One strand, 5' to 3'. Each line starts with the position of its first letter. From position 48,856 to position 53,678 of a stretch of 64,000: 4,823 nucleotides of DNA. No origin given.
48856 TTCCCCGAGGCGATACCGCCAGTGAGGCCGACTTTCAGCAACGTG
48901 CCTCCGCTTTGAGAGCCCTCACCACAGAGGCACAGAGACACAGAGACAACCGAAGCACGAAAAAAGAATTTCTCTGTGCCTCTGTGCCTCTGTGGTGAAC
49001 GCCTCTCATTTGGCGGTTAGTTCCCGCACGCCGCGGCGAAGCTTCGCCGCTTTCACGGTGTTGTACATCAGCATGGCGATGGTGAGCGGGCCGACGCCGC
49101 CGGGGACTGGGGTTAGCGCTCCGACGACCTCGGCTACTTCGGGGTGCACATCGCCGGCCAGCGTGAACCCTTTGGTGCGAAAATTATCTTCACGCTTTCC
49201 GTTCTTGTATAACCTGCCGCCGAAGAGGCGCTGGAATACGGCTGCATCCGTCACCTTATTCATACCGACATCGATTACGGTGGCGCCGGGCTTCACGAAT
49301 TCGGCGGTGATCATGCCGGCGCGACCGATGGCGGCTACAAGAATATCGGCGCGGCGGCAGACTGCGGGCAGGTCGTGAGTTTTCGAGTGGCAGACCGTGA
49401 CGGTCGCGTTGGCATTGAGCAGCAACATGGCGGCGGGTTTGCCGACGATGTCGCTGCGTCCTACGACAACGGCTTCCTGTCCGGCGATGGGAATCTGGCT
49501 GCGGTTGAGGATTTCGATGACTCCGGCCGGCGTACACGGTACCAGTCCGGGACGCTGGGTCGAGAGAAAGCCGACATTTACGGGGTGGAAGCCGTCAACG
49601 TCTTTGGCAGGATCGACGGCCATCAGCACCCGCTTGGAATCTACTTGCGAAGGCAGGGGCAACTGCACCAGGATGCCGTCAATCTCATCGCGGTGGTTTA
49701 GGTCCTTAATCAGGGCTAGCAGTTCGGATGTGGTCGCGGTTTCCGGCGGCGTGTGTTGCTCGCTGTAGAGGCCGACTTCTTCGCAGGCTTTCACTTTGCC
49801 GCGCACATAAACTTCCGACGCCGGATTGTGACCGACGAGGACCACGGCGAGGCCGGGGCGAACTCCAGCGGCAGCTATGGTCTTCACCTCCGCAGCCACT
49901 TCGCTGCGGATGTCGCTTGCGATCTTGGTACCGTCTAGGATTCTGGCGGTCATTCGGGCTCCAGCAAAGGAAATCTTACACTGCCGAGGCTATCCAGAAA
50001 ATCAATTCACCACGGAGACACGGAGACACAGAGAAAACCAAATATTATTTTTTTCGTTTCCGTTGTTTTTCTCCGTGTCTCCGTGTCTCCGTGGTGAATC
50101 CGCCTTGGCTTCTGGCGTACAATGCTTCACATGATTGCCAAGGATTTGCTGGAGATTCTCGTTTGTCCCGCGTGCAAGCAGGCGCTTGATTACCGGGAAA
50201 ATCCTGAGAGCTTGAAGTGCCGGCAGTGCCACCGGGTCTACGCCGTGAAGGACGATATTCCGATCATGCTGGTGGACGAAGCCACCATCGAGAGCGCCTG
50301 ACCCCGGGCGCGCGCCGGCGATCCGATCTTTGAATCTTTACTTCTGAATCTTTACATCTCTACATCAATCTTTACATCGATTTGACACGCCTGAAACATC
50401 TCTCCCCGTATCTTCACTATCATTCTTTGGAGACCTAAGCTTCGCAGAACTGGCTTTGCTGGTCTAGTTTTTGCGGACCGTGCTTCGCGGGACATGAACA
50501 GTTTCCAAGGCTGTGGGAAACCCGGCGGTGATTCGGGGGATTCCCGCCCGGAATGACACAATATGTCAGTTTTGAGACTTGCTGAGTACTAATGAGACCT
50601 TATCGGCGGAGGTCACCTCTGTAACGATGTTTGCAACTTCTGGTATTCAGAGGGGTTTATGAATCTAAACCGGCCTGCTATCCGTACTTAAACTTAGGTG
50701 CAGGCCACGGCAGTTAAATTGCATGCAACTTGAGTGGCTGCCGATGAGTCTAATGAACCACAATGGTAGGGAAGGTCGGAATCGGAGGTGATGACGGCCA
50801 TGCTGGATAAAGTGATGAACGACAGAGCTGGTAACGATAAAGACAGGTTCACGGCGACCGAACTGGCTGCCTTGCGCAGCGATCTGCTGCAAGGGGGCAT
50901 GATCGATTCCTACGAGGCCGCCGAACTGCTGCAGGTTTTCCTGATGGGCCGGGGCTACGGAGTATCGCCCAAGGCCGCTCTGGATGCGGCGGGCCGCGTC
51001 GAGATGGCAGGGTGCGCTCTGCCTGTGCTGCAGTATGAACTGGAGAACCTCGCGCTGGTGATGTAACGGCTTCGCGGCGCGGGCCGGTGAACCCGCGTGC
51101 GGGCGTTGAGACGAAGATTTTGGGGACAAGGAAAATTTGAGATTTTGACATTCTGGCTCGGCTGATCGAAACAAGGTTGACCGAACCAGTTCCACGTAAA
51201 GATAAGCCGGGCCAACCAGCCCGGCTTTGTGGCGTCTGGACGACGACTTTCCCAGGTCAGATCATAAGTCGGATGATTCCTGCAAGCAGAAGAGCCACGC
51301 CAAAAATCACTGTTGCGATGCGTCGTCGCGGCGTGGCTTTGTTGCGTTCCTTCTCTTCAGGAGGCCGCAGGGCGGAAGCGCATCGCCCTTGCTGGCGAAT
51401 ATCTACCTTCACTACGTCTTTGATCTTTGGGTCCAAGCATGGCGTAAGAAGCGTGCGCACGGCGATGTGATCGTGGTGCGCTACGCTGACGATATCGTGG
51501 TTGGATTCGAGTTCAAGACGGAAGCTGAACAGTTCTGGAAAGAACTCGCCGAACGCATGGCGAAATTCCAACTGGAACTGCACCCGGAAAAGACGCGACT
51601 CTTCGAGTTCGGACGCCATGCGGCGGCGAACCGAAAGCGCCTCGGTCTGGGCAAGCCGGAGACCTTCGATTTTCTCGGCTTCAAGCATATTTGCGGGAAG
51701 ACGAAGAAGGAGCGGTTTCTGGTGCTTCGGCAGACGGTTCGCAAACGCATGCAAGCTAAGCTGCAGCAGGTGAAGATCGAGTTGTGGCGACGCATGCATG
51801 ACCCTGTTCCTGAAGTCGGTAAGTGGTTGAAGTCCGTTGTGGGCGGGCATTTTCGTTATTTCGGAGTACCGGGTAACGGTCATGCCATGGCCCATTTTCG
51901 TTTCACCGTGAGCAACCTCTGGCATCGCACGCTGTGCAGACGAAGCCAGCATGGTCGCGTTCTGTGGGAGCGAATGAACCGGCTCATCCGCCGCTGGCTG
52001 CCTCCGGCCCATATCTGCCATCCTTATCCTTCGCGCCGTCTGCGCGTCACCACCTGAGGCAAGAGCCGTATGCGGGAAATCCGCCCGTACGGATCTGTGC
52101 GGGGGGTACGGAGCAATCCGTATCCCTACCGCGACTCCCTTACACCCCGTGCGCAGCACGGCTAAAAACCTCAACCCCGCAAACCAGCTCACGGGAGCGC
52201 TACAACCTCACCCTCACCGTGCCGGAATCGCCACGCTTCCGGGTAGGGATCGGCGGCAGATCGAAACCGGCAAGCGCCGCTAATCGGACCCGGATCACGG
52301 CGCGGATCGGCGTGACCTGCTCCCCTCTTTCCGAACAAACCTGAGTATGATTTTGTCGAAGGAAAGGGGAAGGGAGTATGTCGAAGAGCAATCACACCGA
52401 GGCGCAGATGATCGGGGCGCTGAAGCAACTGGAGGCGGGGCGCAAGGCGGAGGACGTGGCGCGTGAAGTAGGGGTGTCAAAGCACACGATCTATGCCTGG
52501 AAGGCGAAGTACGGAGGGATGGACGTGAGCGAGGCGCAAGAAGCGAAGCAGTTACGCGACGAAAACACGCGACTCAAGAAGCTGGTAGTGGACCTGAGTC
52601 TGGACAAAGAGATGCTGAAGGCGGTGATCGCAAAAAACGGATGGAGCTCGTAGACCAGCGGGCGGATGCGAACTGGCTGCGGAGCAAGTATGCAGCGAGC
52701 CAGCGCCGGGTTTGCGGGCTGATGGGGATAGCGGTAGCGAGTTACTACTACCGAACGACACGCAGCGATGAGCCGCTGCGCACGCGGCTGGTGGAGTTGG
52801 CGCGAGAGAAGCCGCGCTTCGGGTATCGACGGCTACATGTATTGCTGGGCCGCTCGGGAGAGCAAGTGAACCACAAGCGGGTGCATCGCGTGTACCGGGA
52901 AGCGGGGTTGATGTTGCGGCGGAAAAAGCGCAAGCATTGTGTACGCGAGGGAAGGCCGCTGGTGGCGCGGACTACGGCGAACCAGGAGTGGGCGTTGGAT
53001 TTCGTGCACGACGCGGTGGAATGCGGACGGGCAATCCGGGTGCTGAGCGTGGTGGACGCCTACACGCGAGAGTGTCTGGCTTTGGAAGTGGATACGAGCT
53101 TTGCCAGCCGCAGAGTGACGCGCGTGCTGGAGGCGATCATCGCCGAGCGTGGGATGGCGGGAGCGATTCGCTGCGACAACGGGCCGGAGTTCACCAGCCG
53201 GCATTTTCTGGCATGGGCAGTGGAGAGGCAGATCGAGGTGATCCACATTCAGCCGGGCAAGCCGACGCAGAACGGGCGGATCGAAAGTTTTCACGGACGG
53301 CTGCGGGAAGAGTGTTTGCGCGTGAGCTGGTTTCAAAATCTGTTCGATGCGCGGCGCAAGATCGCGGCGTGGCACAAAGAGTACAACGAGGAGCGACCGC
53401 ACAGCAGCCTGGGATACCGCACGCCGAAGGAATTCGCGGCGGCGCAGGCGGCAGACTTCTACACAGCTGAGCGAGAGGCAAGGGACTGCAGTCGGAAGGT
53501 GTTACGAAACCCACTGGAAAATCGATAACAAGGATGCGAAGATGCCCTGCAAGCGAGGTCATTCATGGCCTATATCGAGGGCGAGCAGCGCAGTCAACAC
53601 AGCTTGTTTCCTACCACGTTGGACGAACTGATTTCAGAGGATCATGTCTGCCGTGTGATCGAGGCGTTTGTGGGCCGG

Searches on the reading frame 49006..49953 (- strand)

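Call 77: search_protein_families(library=pfam, proteins=[window:49006-49953:-], max_evalue=0.00001)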
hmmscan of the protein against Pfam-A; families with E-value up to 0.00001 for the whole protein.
window:49006-49953:- (315 aa): 2 families
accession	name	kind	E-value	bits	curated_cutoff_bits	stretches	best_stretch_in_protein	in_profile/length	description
PF02882.25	THF_DHG_CYH_C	-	1.6e-64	216.5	27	1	123-305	1-158/160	Tetrahydrofolate dehydrogenase/cyclohydrolase, NAD(P)-binding domain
PF00763.28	THF_DHG_CYH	-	3.9e-41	140.4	32.8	1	6-120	1-115/115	Tetrahydrofolate dehydrogenase/cyclohydrolase, catalytic domain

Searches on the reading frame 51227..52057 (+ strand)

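Call 77: search_protein_families(library=pfam, proteins=[window:51227-52057:+], max_evalue=0.00001)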
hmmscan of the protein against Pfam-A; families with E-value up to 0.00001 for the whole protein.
window:51227-52057:+ (276 aa): 1 family
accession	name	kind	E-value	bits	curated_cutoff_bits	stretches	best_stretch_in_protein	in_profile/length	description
PF00078.32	RVT_1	-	1.4e-18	67.8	29.6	1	46-153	119-204/205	Reverse transcriptase (RNA-dependent DNA polymerase)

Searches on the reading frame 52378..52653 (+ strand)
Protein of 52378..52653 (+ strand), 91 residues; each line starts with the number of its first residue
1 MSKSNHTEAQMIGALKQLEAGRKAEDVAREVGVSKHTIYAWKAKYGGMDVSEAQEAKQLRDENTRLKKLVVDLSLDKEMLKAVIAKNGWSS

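Call 77: search_protein_families(library=pfam, proteins=[window:52378-52653:+], max_evalue=0.00001)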
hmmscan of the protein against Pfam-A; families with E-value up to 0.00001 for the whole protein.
window:52378-52653:+ (91 aa): 2 families
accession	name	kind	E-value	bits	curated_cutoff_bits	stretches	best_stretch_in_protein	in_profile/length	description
PF01527.26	HTH_Tnp_1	-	3.1e-18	66.2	24.1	1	4-70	5-74/75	Transposase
PF13384.12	HTH_23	-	2.1e-06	27.8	24.6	1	14-47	10-45/50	Homeodomain-like domain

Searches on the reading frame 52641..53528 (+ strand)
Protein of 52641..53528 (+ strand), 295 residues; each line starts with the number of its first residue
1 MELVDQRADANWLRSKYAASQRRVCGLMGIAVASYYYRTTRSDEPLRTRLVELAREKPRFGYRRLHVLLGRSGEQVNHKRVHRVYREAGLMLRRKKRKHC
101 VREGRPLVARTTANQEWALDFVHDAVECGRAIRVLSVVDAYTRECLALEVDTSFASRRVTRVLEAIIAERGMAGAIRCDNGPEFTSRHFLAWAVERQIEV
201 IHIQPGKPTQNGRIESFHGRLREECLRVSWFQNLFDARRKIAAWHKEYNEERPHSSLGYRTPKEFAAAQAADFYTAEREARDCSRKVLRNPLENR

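Call 77: search_protein_families(library=pfam, proteins=[window:52641-53528:+], max_evalue=0.00001)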
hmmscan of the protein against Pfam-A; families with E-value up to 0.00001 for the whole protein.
window:52641-53528:+ (295 aa): 3 families
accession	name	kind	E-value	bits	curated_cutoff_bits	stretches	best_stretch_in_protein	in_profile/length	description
PF13683.12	rve_3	-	4.7e-28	97.2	26.5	1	197-262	2-67/67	Integrase core domain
PF00665.32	rve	-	2e-19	70.1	32.6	1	112-208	3-102/102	Integrase core domain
PF13276.12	HTH_21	-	4.5e-10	40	28.1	1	52-98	12-60/60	HTH-like domain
